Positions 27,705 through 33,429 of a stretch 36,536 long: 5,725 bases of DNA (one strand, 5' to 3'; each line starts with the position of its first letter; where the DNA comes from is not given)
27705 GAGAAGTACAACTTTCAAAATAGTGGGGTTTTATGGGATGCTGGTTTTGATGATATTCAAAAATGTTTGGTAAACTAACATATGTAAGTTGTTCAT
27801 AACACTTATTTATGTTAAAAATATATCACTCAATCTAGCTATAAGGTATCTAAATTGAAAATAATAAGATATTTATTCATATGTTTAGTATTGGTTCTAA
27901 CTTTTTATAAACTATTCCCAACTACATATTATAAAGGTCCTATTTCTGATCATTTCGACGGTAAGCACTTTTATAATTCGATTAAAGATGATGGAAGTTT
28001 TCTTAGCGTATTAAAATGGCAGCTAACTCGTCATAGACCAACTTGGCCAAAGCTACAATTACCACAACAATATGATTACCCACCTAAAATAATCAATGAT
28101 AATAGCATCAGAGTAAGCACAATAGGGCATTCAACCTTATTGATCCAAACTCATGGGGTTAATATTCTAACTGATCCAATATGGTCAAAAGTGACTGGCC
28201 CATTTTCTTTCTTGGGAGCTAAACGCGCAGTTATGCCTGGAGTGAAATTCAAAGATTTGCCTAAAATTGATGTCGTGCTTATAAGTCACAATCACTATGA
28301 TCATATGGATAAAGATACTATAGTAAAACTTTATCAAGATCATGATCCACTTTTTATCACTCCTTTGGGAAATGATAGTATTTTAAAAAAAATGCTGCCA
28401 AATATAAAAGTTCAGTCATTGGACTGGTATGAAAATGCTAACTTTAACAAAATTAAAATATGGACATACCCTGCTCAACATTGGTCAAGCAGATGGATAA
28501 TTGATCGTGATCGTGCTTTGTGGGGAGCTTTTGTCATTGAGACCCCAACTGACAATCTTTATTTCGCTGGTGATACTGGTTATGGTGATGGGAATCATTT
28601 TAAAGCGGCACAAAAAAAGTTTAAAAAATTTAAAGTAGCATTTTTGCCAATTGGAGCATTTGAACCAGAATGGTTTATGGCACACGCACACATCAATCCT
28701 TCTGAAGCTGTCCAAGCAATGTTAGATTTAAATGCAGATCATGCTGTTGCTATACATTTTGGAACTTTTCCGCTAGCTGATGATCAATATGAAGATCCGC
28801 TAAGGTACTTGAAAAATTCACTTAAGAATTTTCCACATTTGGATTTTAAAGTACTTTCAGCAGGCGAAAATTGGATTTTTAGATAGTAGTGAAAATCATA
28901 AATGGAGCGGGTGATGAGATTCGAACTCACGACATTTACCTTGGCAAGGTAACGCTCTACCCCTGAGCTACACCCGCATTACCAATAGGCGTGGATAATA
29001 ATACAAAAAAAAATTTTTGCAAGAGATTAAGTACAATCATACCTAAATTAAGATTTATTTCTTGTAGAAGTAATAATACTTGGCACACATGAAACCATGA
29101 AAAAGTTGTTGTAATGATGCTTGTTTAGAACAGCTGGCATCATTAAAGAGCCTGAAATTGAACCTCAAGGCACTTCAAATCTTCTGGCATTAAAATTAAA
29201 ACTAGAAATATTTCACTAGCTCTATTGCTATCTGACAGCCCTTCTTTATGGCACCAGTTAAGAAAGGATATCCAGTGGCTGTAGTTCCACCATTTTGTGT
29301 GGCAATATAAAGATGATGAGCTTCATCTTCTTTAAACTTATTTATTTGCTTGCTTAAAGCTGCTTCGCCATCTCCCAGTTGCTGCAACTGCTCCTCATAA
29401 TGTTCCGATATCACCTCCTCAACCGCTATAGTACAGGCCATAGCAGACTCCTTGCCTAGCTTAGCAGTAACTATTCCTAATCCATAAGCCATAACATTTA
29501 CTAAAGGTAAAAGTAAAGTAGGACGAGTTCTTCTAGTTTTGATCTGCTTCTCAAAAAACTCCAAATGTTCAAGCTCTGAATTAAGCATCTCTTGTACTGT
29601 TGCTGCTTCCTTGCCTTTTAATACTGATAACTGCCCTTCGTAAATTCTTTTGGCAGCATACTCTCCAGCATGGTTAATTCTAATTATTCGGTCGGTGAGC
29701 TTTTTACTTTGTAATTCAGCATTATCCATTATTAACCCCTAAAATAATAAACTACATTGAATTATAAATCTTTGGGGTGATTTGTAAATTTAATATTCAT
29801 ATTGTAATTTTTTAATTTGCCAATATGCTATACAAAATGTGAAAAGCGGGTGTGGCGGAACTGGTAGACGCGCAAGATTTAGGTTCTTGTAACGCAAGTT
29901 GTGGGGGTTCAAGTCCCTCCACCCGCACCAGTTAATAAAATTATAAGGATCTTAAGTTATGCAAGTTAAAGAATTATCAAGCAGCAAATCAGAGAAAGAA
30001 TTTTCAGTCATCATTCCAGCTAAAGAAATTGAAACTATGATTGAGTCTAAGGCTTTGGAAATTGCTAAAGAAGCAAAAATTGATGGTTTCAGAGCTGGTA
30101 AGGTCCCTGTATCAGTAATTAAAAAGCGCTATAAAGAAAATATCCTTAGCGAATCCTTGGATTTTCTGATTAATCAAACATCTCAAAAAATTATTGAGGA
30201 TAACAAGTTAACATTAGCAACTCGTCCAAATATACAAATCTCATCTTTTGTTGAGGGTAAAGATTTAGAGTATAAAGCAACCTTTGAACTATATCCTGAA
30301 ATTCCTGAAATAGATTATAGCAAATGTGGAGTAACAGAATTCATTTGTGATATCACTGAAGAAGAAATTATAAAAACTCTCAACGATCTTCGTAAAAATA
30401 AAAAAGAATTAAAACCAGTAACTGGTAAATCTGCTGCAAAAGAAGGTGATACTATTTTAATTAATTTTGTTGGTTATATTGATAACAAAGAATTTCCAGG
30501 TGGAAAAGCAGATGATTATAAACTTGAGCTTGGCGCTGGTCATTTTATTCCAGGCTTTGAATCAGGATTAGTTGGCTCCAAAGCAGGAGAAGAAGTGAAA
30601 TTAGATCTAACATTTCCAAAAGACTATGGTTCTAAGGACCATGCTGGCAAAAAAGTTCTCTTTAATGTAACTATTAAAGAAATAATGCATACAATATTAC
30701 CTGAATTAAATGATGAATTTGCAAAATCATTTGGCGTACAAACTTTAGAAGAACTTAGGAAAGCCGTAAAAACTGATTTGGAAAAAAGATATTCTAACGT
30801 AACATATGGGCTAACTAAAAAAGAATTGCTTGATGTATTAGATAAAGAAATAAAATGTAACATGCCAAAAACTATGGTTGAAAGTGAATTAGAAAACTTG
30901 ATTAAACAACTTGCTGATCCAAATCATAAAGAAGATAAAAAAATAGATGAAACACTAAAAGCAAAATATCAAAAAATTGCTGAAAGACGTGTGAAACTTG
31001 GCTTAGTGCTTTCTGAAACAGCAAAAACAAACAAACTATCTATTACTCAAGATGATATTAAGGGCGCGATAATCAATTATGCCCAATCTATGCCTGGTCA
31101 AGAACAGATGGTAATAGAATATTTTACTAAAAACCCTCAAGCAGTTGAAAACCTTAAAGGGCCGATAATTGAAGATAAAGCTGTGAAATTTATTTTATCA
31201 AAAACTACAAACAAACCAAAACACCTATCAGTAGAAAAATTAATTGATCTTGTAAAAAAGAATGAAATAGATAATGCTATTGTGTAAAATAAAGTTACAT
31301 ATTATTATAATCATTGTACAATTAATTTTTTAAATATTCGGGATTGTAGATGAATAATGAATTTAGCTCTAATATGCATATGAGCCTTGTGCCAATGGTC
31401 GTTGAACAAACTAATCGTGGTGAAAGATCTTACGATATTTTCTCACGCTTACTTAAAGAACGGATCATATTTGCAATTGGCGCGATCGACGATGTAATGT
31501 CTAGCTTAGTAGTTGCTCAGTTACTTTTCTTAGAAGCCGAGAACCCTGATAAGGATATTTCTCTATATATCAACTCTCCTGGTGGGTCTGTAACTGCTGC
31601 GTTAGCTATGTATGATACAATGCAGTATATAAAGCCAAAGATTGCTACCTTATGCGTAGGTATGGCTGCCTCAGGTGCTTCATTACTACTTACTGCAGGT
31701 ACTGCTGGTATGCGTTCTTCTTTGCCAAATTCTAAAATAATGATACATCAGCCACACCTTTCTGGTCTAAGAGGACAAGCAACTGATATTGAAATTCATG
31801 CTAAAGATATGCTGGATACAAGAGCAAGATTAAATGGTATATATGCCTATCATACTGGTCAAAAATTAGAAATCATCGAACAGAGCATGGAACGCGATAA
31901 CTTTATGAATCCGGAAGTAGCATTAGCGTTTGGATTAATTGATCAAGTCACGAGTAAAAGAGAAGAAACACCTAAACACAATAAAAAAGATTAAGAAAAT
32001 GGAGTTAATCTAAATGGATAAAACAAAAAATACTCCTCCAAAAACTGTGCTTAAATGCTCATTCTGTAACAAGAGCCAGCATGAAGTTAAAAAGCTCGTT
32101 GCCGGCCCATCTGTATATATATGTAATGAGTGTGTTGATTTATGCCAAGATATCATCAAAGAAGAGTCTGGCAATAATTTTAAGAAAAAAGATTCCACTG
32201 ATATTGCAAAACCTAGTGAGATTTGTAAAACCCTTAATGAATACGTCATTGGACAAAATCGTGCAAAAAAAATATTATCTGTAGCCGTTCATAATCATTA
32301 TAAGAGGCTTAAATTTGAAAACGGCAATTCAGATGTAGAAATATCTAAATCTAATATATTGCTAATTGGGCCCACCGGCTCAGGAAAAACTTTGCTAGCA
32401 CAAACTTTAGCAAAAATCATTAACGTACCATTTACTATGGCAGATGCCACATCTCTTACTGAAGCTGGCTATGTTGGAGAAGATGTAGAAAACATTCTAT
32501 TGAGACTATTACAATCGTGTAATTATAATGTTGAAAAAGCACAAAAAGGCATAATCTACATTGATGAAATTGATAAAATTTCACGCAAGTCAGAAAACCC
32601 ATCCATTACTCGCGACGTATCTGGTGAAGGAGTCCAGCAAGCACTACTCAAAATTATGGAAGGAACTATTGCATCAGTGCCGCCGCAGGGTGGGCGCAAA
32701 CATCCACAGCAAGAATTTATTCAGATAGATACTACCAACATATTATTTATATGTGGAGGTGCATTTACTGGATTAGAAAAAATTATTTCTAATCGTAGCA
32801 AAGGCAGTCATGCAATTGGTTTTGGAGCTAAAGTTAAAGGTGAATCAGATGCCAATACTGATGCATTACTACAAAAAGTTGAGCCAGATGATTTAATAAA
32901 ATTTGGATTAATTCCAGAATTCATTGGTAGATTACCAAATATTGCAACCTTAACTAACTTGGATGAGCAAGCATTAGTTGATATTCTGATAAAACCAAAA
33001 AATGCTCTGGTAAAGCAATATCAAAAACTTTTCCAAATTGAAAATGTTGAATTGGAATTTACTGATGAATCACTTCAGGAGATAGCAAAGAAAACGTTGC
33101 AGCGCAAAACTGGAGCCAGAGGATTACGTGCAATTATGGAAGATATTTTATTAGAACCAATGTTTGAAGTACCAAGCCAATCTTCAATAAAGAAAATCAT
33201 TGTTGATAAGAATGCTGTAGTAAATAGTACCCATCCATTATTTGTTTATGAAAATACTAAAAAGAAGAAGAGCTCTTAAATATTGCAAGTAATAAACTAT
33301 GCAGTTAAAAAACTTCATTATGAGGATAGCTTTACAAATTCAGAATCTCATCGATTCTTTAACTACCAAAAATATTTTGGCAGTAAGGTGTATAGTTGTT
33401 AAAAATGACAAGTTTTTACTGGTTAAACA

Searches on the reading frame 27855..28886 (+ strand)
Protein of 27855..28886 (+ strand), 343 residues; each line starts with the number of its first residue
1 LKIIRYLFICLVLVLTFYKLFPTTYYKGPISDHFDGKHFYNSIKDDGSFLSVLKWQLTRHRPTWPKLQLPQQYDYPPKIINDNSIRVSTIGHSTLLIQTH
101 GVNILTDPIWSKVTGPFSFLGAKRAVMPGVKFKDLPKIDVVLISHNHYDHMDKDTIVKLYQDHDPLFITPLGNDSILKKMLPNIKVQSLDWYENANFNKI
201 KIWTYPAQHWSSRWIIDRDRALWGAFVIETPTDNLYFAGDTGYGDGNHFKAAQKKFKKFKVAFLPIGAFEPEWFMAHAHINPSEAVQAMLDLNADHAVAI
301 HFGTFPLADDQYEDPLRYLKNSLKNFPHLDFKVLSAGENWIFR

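Call 3: search_protein_families(library=pfam, proteins=[window:27855-28886:+])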
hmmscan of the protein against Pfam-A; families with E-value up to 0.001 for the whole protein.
window:27855-28886:+ (343 aa): 3 families
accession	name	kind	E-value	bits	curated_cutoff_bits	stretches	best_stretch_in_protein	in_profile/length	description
PF12706.13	Lactamase_B_2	-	5.9e-36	124.4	27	1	103-302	2-200/200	Beta-lactamase superfamily domain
PF13483.12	Lactamase_B_3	-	2e-15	57.6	24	1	87-301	2-160/160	Beta-lactamase superfamily domain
PF00753.33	Lactamase_B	-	5.1e-05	23.7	22.7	0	92-151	6-57/196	Metallo-beta-lactamase superfamily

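Call 4: search_protein_families(library=ncbifam, proteins=[window:27855-28886:+])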
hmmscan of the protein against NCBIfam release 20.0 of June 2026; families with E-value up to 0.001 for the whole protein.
window:27855-28886:+ (343 aa): 3 families
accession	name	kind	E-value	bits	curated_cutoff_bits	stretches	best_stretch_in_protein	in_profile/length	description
NF001911.0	PRK00685.1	equivalog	9.3e-18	64.5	144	1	86-338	2-224/228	metal-dependent hydrolase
TIGR03675.1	arCOG00543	equivalog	2.1e-05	23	580.2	1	88-185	184-276/631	beta-CASP ribonuclease aCPSF1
NF008688.0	PRK11709.1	equivalog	0.00017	20.6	306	0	136-250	108-235/355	L-ascorbate 6-phosphate lactonase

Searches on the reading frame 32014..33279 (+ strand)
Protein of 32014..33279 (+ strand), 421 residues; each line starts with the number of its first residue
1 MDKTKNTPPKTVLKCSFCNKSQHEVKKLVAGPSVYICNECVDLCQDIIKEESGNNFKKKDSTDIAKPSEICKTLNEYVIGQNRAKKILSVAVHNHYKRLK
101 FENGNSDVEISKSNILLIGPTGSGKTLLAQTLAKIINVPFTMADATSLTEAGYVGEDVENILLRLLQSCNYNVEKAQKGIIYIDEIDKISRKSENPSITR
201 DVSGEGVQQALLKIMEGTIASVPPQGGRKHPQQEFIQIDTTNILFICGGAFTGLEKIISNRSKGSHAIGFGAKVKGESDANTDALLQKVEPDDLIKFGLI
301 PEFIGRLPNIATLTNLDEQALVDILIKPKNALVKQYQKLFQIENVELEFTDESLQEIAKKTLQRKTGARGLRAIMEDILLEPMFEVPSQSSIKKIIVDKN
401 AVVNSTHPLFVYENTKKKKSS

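Call 41: find_homologous_proteins(query=window:32014-33279:+)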
Query window:32014-33279:+ (421 aa): 8000 proteins with E <= 0.001 among 8000 candidates; the best 120 are listed.
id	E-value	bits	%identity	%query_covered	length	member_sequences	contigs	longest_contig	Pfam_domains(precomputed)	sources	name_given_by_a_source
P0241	9.7e-273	922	100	100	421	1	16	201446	PF07724.21,PF06689.20,PF00493.30,PF00004.36,PF13401.13,PF05496.19,PF14532.13,PF07728.21,PF01078.28,PF10431.16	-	-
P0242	2.8e-272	921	100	100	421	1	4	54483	PF07724.21,PF06689.20,PF00493.30,PF00004.36,PF13401.13,PF05496.19,PF14532.13,PF07728.21,PF01078.28,PF10431.16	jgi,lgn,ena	jgi:ATP-dependent Clp protease ATP-binding subunit ClpX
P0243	7.1e-272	919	100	100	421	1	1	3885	PF07724.21,PF06689.20,PF00493.30,PF00004.36,PF13401.13,PF05496.19,PF14532.13,PF07728.21,PF01078.28,PF10431.16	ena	-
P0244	1.9e-271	918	100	100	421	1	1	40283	PF07724.21,PF06689.20,PF00493.30,PF00004.36,PF13401.13,PF05496.19,PF14532.13,PF07728.21,PF01078.28,PF10431.16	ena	-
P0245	2.0e-271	918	100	100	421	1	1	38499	PF07724.21,PF06689.20,PF00493.30,PF00004.36,PF13401.13,PF05496.19,PF07728.21,PF01078.28,PF10431.16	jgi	jgi:ATP-dependent Clp protease ATP-binding subunit ClpX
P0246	3.0e-264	894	97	100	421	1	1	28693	PF07724.21,PF06689.20,PF00493.30,PF00004.36,PF13401.13,PF05496.19,PF14532.13,PF07728.21,PF01078.28,PF10431.16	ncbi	-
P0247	3.2e-262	887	96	100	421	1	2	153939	PF07724.21,PF06689.20,PF00493.30,PF00004.36,PF13401.13,PF05496.19,PF14532.13,PF07728.21,PF01078.28,PF10431.16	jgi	jgi:ATP-dependent Clp protease ATP-binding subunit ClpX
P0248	5.0e-262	887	96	100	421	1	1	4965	PF07724.21,PF06689.20,PF00493.30,PF00004.36,PF13401.13,PF05496.19,PF14532.13,PF07728.21,PF01078.28,PF10431.16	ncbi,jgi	jgi:ATP-dependent Clp protease ATP-binding subunit ClpX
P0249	5.4e-260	880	95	100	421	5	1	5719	PF07724.21,PF06689.20,PF00493.30,PF00004.36,PF13401.13,PF05496.19,PF07728.21,PF01078.28,PF10431.16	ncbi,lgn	-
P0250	7.3e-259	876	94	100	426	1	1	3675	PF07724.21,PF06689.20,PF00004.36,PF13401.13,PF05496.19,PF07728.21,PF01078.28,PF10431.16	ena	-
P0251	5.1e-242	821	88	100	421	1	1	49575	PF07724.21,PF06689.20,PF00493.30,PF00004.36,PF13401.13,PF05496.19,PF14532.13,PF07728.21,PF01078.28,PF10431.16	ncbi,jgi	jgi:ATP-dependent Clp protease ATP-binding subunit ClpX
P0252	1.9e-234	796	87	98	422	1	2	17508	PF07724.21,PF06689.20,PF00493.30,PF00004.36,PF13401.13,PF05496.19,PF07728.21,PF01078.28,PF10431.16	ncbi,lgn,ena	-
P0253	1.2e-229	780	84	100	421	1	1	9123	PF07724.21,PF06689.20,PF00004.36,PF13401.13,PF05496.19,PF14532.13,PF07728.21,PF01078.28,PF10431.16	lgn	-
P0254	1.4e-229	780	85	100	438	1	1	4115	PF07724.21,PF06689.20,PF00493.30,PF00004.36,PF13401.13,PF05496.19,PF14532.13,PF07728.21,PF01078.28,PF10431.16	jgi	-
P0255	7.3e-205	699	78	98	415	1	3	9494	PF00158.33,PF07724.21,PF06689.20,PF00493.30,PF00004.36,PF13401.13,PF05496.19,PF14532.13,PF07728.21,PF01078.28,PF10431.16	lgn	-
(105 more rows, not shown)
